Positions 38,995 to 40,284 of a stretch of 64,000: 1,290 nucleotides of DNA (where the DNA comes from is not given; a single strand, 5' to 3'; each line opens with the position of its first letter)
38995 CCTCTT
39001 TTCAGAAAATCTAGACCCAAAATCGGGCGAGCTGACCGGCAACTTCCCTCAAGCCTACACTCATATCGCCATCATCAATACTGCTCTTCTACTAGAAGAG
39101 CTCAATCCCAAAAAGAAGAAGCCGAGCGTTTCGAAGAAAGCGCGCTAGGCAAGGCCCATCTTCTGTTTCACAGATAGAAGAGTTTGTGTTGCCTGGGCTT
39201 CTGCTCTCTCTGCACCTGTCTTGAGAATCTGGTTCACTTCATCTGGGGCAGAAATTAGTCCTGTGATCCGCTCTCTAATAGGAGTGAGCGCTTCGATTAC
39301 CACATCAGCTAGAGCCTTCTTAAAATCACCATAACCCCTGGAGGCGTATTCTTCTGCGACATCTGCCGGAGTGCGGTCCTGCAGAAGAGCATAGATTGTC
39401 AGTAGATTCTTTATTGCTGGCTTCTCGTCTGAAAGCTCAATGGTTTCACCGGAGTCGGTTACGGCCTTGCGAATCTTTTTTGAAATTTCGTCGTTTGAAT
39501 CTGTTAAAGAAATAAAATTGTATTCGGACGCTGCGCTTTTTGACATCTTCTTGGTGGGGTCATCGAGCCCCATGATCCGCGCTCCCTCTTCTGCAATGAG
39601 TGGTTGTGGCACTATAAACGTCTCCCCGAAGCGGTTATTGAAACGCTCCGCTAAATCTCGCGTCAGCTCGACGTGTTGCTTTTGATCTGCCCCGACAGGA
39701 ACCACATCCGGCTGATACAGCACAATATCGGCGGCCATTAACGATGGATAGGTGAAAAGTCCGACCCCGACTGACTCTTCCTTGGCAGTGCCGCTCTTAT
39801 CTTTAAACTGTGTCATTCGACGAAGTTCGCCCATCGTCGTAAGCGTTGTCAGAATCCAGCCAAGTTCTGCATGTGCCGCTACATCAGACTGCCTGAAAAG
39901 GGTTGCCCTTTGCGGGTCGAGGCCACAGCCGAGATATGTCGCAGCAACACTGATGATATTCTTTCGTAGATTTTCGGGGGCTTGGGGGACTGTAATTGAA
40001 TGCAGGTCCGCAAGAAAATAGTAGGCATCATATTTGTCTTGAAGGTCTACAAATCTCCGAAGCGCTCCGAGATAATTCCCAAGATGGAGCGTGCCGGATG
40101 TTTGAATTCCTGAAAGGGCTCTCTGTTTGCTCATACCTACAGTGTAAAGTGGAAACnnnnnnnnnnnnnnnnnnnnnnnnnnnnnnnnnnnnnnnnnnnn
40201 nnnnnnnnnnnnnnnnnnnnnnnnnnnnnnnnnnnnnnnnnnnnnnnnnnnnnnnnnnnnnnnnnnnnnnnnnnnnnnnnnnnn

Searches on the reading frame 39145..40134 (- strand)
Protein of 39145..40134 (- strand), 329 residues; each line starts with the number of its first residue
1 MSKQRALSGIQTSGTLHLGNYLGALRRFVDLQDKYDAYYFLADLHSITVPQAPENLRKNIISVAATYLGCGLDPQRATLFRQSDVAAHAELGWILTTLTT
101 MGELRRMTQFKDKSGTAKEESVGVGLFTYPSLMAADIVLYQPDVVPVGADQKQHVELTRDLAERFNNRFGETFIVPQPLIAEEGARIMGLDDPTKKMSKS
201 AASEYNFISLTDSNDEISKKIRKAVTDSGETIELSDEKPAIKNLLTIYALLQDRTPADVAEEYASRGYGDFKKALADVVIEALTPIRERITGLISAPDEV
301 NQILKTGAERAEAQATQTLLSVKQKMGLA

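Call 3: search_protein_families(library=pfam, proteins=[window:39145-40134:-], max_evalue=1)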
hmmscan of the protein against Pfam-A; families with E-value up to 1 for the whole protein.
window:39145-40134:- (329 aa): 3 families
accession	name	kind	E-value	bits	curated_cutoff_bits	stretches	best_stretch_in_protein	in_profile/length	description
PF00579.31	tRNA-synt_1b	-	1e-74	251.9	21.1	1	4-283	6-291/292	tRNA synthetases class I (W and Y)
PF11305.13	DUF3107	-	0.008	16.9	27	1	208-238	16-46/73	Protein of unknown function (DUF3107)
PF11094.13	UL11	-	0.13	12.6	21.4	1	225-237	19-31/39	Membrane-associated tegument protein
